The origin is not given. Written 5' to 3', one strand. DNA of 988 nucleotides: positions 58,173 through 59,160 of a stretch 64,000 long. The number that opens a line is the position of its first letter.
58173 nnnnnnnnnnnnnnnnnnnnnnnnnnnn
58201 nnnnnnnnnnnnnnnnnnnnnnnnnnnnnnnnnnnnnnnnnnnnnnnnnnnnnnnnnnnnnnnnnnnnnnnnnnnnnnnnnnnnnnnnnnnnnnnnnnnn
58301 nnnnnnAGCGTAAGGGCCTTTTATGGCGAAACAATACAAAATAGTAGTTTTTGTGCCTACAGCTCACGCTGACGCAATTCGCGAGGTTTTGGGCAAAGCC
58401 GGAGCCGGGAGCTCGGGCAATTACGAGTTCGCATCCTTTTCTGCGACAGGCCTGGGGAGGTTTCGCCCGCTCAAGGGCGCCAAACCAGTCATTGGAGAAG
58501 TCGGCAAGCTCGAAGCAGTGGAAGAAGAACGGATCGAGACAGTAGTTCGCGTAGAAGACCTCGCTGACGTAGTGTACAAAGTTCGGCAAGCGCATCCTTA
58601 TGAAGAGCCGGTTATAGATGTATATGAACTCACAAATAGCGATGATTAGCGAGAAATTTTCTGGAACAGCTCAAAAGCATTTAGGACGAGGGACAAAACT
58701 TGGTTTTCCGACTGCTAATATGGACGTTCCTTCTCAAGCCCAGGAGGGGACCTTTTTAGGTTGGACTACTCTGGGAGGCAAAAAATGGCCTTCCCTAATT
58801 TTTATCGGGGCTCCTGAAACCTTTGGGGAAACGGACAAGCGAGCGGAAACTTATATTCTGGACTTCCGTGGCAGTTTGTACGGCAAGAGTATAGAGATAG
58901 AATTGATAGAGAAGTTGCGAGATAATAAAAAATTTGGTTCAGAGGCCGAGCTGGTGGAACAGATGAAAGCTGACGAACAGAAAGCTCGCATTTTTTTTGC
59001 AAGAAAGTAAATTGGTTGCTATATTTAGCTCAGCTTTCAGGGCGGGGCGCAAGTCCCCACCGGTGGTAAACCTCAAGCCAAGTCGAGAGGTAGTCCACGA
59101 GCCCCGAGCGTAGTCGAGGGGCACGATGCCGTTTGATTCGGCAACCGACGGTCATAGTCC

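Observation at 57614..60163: Flavin salvage module: FMN riboswitch-controlled DMT transporter next to a stand-alone archaeal-type RibL FAD synthetase and a monofunctional riboflavin kinase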

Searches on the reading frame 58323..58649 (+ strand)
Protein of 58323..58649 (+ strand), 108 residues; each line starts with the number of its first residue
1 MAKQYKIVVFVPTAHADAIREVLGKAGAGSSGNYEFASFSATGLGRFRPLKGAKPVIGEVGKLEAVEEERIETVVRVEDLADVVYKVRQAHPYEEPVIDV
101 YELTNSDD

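Call 4: search_protein_families(library=pfam, proteins=[window:58323-58649:+], max_evalue=0.01)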
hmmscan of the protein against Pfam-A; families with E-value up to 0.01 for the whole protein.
window:58323-58649:+ (108 aa): 0 families

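Call 5: search_protein_families(library=ncbifam, proteins=[window:58323-58649:+], max_evalue=0.01)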
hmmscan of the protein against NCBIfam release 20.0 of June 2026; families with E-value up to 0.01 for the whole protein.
window:58323-58649:+ (108 aa): 0 families

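Call 8: search_solved_structures(query=window:58323-58649:+, max_evalue=1, show_alignments=3)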
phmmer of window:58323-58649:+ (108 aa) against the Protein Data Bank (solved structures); distinct sequences matched with E-value up to 1: 4.
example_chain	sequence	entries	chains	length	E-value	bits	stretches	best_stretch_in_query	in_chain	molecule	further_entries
2gx8_A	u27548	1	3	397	2.3e-26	95.5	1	4-106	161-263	NIF3-related protein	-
2nyd_A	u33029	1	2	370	2.4e-16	63.4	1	4-104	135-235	UPF0135 protein SA1388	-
3lnl_A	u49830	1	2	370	2.4e-16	63.4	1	4-104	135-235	UPF0135 protein SA1388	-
7vzq_A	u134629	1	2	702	0.69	13.7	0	9-71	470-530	GdmN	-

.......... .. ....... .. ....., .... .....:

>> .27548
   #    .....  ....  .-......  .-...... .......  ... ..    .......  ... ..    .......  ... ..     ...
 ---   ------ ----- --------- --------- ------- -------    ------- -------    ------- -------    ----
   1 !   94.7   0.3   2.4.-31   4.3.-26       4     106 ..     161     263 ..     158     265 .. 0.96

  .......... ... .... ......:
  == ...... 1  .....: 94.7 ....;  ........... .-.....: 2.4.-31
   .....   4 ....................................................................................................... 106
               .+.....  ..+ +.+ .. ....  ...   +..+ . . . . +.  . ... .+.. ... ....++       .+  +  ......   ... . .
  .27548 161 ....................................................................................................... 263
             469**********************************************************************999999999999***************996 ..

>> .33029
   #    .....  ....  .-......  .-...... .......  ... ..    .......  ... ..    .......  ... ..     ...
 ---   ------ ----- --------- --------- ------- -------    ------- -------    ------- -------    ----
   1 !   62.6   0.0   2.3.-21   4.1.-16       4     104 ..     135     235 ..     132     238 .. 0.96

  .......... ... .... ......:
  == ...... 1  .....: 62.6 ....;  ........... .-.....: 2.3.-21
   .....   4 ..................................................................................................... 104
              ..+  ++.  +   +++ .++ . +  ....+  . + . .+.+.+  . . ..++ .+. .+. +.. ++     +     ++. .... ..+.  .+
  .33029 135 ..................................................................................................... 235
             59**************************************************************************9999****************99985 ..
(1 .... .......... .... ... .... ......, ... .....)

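Call 43: find_homologous_proteins(query=window:58323-58649:+, max_evalue=0.001)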
Query window:58323-58649:+ (108 aa): 1613 proteins with E <= 0.001 among 1621 candidates; the best 120 are listed.
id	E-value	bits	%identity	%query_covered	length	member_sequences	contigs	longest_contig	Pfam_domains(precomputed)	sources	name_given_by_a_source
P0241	1.1e-62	227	100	100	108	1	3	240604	-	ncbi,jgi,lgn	jgi:hypothetical protein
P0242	1.4e-43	165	78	95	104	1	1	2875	-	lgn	-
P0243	1.0e-41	159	72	97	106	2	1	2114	-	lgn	-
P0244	1.0e-40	156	69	100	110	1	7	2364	-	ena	-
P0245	2.3e-40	155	70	97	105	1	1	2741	-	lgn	-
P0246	6.8e-40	153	70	100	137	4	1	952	-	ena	-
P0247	2.7e-39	152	70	97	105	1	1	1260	-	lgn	-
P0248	3.0e-39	151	67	100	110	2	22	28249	-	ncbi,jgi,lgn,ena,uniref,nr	ncbi:MAG: hypothetical protein A3K06_03905 [Candidatus Doudnabacteria bacterium RIFCSPHIGHO2_01_52_1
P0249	3.3e-39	151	70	95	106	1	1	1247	-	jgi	jgi:hypothetical protein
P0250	3.5e-39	151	70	97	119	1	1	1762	-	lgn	-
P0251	3.8e-39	151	70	97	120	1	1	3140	-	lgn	-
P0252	1.1e-38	150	68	97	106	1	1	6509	-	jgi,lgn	jgi:hypothetical protein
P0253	1.9e-38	149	68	99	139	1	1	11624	-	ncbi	-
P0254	2.9e-38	148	70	97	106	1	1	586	-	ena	-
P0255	5.4e-38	147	69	97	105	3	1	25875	-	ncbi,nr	ncbi:MAG: hypothetical protein HY396_00580 [Candidatus Doudnabacteria bacterium]|nr:hypothetical pro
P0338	6.1e-33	131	61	94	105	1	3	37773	-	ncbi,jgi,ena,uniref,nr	ncbi:hypothetical protein A2118_00715 [Candidatus Kaiserbacteria bacterium GWA2_50_9]|uniref:NGG1p i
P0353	1.0e-32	130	60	94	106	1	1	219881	-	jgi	jgi:hypothetical protein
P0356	1.1e-32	130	61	94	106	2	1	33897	-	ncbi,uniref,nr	ncbi:NIF3 1 [Bradyrhizobium sp. STM 3843]|uniref:NIF3 1 n=1 Tax=Bradyrhizobium sp. STM 3843 TaxID=55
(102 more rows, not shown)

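Call 45: find_encoding_contigs(protein=P0356, flank=4000, max_places=3)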
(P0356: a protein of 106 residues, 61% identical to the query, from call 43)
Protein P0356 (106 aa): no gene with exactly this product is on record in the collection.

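Call 46: find_encoding_contigs(protein=P0338, flank=4000, max_places=2)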
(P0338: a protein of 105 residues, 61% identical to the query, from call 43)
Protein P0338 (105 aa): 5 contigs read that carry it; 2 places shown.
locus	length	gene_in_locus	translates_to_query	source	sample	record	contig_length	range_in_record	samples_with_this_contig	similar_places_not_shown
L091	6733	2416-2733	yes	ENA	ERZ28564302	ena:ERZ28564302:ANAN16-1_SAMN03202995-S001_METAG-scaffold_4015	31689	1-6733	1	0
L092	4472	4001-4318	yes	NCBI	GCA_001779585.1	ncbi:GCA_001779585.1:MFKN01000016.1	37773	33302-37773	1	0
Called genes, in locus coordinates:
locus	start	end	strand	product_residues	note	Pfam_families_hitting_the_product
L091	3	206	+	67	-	?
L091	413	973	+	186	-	-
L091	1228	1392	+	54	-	-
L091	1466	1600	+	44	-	-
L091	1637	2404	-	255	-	PF02535:Zip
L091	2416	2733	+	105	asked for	-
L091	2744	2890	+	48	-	-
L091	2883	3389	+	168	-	-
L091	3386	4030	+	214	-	PF00208:ELFV_dehydrog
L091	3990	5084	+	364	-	PF03320:FBPase_glpX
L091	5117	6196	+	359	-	PF00274:Glycolytic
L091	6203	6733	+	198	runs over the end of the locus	-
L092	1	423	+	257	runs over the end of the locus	PF02517:Rce1-like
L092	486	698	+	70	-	PF19701:DUF6199 (weak)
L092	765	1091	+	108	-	PF02635:DsrE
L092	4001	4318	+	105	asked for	-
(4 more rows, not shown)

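Call 47: find_encoding_contigs(protein=P0353, flank=4000, max_places=2)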
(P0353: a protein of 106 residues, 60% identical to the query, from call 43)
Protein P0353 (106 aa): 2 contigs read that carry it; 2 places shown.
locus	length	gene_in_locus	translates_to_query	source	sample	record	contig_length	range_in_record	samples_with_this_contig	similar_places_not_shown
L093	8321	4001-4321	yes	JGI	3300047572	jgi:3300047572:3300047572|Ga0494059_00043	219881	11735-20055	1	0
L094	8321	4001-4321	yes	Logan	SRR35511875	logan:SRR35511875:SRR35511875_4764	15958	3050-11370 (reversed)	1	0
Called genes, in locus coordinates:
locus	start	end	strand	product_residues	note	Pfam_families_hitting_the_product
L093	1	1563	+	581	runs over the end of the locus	PF08479:POTRA_2, PF03865:ShlB, PF01103:Omp85 (faint)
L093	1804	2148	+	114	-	-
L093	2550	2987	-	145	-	-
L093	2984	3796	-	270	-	PF06609:TRI12, PF00083:Sugar_tr, PF07690:MFS_1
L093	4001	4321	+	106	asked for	-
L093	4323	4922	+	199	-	PF00188:CAP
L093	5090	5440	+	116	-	-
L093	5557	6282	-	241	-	PF00027:cNMP_binding, PF13545:HTH_Crp_2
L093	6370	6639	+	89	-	-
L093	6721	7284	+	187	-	PF13787:HXXEE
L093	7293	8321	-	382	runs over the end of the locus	PF01292:Ni_hydr_CYTB (faint), PF03929:PepSY_TM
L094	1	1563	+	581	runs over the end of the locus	PF08479:POTRA_2, PF03865:ShlB, PF01103:Omp85 (faint)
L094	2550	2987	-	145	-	-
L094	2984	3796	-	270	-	PF06609:TRI12, PF00083:Sugar_tr, PF07690:MFS_1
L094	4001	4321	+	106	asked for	-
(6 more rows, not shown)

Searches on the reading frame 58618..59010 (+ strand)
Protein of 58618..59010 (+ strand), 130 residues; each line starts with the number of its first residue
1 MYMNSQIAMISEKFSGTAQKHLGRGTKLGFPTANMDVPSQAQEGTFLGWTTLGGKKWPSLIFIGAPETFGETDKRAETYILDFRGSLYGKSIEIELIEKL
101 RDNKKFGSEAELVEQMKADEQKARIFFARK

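Call 4: search_protein_families(library=pfam, proteins=[window:58618-59010:+], max_evalue=0.01)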
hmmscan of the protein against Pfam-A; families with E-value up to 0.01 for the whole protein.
window:58618-59010:+ (130 aa): 1 family
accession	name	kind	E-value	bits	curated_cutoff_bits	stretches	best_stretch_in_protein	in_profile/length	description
PF01687.23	Flavokinase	-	3.3e-29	102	19.6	1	13-126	6-123/124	Riboflavin kinase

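Call 5: search_protein_families(library=ncbifam, proteins=[window:58618-59010:+], max_evalue=0.01)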
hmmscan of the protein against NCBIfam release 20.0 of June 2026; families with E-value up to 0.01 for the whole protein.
window:58618-59010:+ (130 aa): 7 families
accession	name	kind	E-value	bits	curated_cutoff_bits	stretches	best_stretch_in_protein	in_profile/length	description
NF004160.0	PRK05627.1-3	equivalog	3.3e-22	78.6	295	1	23-128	203-320/325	bifunctional riboflavin kinase/FAD synthetase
NF004162.0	PRK05627.1-5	equivalog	1.2e-21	77.4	241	1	15-128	185-300/304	bifunctional riboflavin kinase/FAD synthetase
TIGR00083.1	ribF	equivalog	3.1e-21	76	184.35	1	16-127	173-289/290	riboflavin biosynthesis protein RibF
NF004159.0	PRK05627.1-2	equivalog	1.2e-20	73.9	306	1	21-129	197-309/326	bifunctional riboflavin kinase/FAD synthetase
NF004158.0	PRK05627.1-1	equivalog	1.5e-18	67.2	396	1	23-124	197-301/304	bifunctional riboflavin kinase/FAD synthetase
NF004163.0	PRK05627.1-6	equivalog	5.1e-17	62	315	1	25-129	202-309/313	bifunctional riboflavin kinase/FAD synthetase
NF004161.0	PRK05627.1-4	equivalog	8.1e-15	54.6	461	1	20-129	198-313/324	bifunctional riboflavin kinase/FAD synthetase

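Call 9: search_solved_structures(query=window:58618-59010:+, max_evalue=0.001, show_alignments=2)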
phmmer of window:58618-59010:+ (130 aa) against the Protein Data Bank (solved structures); distinct sequences matched with E-value up to 0.001: 12.
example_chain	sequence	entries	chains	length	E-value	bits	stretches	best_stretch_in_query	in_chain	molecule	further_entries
5a88_A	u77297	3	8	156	8.7e-14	54.5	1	16-128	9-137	RIBOFLAVIN BIOSYNTHESIS PROTEIN RIBF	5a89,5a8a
5fo1_A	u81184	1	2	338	9e-14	54.5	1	16-128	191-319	RIBOFLAVIN BIOSYNTHESIS PROTEIN RIBF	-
1mrz_A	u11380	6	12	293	2.7e-13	52.9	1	15-124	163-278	Riboflavin kinase/FMN adenylyltransferase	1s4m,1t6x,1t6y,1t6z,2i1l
4uze_A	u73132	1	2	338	4.7e-13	52.2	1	16-128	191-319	RIBOFLAVIN BIOSYNTHESIS PROTEIN RIBF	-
4uzf_A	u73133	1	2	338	4.7e-13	52.2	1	16-128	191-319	RIBOFLAVIN BIOSYNTHESIS PROTEIN RIBF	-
2x0k_A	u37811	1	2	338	4.7e-13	52.2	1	16-128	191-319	RIBOFLAVIN BIOSYNTHESIS PROTEIN RIBF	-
5fo0_A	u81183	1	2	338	6.6e-13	51.7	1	16-128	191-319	RIBOFLAVIN BIOSYNTHESIS PROTEIN RIBF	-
3zug_A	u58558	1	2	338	1.2e-12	50.8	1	16-128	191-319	RIBOFLAVIN BIOSYNTHESIS PROTEIN RIBF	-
3op1_A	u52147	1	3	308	2.3e-12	49.9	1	23-124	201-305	Macrolide-efflux protein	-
5fnz_A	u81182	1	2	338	2.5e-12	49.8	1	16-128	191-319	RIBOFLAVIN BIOSYNTHESIS PROTEIN RIBF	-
1nb0_A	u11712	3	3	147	3.3e-09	39.7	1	17-124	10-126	hypothetical protein FLJ11149 | RIBOFLAVIN KINASE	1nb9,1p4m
1q9s_A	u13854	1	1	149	3.4e-09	39.7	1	17-124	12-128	hypothetical protein FLJ11149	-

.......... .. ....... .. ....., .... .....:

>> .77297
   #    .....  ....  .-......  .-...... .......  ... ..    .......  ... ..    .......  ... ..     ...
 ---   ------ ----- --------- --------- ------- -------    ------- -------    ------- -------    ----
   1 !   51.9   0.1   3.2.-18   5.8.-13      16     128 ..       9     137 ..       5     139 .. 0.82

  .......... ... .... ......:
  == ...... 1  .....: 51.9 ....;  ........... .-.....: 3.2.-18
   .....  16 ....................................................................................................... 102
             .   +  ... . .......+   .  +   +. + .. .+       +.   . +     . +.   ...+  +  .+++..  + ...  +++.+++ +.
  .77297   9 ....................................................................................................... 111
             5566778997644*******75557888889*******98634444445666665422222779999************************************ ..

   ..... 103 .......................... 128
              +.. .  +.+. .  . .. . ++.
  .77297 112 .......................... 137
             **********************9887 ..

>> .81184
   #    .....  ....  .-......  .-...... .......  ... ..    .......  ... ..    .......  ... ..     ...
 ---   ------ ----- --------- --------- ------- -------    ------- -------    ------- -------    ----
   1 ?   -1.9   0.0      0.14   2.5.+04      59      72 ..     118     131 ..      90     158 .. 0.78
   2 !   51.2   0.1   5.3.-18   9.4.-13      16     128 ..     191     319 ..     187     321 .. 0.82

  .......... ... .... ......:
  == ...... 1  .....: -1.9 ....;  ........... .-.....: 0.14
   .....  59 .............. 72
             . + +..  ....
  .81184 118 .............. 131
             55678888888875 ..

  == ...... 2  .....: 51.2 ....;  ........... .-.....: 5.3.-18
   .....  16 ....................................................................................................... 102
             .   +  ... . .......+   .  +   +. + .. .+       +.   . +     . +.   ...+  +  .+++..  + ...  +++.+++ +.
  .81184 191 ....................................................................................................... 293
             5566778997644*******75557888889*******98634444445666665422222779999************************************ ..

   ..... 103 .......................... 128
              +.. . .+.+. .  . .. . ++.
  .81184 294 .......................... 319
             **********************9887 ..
